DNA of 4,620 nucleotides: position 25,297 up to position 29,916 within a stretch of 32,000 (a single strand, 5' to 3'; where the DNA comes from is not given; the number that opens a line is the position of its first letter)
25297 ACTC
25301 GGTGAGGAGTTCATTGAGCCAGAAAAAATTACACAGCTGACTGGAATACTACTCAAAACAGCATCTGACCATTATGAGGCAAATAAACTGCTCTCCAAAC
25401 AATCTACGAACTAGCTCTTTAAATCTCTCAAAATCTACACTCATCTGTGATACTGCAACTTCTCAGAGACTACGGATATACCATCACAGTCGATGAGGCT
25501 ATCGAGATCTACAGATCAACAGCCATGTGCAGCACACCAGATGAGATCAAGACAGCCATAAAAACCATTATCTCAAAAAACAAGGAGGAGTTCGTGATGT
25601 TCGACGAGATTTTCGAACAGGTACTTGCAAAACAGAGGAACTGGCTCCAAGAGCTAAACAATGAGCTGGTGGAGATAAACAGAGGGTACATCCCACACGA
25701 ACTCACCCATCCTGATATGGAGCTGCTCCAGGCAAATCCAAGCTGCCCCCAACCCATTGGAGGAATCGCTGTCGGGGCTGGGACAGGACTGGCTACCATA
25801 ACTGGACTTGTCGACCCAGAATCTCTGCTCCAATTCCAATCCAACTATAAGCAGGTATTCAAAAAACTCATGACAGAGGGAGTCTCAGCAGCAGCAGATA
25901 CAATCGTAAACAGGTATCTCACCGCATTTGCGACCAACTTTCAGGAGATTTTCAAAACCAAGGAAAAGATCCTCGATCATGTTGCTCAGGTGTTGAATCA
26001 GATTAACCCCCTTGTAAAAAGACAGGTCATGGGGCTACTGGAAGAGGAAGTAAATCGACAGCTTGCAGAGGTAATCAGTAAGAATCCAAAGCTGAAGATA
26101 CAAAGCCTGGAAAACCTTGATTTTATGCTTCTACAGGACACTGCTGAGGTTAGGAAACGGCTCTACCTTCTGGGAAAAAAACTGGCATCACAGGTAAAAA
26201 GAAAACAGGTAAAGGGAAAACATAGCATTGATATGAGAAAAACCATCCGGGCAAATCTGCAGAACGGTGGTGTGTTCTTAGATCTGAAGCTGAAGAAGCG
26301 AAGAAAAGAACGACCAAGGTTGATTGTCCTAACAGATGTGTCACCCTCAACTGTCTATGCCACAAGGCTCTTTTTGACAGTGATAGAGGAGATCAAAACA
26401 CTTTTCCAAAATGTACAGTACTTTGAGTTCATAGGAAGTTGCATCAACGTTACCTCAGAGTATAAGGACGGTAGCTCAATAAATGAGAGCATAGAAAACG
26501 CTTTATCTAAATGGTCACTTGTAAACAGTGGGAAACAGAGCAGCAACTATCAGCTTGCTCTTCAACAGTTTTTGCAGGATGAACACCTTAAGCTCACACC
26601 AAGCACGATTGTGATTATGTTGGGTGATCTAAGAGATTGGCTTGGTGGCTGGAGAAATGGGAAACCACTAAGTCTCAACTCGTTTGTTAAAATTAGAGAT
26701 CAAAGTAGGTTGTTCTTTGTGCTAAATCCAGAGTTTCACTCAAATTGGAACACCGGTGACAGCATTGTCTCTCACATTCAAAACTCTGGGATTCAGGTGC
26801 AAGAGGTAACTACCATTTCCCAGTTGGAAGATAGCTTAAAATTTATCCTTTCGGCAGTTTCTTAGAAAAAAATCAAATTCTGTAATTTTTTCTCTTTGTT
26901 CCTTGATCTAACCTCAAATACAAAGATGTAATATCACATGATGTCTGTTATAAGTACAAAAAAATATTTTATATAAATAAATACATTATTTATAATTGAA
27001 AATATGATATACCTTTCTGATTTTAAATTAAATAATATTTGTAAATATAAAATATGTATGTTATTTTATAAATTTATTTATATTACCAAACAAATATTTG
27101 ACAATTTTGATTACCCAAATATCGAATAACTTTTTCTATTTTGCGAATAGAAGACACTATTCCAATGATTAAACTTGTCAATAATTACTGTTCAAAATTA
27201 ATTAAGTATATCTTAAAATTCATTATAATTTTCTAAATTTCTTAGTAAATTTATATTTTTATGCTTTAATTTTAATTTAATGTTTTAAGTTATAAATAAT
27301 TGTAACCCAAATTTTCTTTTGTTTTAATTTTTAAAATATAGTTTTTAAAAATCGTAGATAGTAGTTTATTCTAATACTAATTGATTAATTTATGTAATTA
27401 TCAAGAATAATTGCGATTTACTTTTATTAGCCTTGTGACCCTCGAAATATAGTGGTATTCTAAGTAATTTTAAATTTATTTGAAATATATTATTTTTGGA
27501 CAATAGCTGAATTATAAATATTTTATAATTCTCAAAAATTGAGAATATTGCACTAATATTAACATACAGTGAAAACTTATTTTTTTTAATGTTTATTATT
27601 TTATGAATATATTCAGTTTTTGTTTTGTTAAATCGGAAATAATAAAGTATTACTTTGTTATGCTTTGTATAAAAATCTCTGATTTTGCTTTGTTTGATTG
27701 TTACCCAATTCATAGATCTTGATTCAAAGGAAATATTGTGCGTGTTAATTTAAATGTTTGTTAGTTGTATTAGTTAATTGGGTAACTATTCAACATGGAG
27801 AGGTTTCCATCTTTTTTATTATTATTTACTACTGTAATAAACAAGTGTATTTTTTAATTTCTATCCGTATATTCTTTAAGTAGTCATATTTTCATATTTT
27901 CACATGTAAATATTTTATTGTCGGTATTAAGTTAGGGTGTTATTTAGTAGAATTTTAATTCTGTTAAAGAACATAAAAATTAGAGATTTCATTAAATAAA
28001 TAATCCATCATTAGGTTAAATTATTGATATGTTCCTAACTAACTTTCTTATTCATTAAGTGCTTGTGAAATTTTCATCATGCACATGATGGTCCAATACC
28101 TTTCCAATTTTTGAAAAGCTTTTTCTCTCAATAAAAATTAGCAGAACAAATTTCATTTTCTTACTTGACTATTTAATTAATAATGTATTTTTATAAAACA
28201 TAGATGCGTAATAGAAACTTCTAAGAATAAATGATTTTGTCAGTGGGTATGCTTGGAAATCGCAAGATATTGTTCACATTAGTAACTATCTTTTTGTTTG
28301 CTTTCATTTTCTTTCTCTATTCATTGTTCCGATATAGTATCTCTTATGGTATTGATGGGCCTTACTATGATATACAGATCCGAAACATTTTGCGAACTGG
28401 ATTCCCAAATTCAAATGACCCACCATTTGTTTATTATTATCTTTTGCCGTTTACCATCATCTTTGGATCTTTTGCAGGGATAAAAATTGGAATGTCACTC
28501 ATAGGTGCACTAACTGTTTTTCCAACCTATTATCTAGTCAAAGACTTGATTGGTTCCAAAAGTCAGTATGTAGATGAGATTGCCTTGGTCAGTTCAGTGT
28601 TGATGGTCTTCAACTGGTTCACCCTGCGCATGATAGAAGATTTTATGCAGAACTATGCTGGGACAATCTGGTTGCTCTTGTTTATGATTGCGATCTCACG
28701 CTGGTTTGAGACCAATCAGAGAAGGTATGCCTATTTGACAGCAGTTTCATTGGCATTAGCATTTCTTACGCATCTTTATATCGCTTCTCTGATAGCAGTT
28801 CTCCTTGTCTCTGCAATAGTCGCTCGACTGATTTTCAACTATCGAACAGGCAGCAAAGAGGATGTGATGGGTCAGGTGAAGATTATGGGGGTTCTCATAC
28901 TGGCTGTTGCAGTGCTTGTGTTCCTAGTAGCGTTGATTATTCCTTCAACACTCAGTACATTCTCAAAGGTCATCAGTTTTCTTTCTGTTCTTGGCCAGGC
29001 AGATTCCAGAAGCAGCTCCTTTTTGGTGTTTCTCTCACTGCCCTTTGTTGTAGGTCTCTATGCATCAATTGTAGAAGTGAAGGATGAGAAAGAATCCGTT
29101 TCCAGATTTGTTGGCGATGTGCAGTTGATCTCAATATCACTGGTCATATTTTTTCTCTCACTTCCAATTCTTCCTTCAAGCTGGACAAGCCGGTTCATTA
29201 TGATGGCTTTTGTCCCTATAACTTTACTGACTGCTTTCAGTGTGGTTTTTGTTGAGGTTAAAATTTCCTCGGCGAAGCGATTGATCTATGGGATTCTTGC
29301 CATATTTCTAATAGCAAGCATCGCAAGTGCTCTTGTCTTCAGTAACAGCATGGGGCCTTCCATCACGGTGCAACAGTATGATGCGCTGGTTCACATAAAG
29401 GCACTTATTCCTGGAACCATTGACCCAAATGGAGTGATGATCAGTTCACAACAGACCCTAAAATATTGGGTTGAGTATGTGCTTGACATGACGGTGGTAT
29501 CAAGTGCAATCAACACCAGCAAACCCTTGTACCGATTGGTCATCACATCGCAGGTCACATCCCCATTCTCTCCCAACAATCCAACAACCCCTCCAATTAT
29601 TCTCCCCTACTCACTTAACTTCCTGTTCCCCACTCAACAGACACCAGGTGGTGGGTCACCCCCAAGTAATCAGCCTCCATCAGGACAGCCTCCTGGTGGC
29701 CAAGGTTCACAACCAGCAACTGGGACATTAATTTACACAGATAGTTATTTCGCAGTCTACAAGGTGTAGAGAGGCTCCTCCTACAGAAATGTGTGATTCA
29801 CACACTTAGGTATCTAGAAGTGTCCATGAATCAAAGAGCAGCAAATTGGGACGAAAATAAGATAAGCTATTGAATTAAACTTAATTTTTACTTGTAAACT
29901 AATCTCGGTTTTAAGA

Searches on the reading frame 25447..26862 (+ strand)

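Call 13: search_protein_families(library=pfam, proteins=[window:25447-26862:+], max_evalue=0.001)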
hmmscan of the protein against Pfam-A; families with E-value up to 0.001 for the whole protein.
window:25447-26862:+ (472 aa): 1 family
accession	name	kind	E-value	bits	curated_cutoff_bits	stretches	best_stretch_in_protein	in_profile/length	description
PF05762.20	VWA_CoxE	-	2.9e-28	99.2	26.4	1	245-461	11-220/222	VWA domain containing CoxE-like protein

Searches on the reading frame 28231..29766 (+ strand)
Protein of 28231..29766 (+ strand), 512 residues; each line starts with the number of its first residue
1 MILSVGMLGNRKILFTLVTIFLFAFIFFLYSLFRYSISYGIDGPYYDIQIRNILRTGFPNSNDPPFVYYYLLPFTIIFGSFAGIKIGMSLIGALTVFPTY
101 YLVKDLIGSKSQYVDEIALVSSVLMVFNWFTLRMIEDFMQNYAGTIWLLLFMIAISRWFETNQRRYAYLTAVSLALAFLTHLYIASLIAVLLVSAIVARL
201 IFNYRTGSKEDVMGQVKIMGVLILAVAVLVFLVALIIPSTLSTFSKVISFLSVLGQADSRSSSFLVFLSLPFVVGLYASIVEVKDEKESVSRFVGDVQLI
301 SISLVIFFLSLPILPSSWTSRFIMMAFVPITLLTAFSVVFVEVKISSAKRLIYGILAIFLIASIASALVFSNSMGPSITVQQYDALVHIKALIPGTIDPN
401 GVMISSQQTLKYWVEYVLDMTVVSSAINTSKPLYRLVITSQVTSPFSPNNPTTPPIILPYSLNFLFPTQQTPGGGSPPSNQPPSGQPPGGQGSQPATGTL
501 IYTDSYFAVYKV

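Call 13: search_protein_families(library=pfam, proteins=[window:28231-29766:+], max_evalue=0.001)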
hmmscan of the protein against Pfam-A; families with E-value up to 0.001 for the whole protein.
window:28231-29766:+ (512 aa): 1 family
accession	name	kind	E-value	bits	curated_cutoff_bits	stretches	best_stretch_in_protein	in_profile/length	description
PF20176.3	DUF6541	-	0.00098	17.9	29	1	99-279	198-388/646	Family of unknown function (DUF6541)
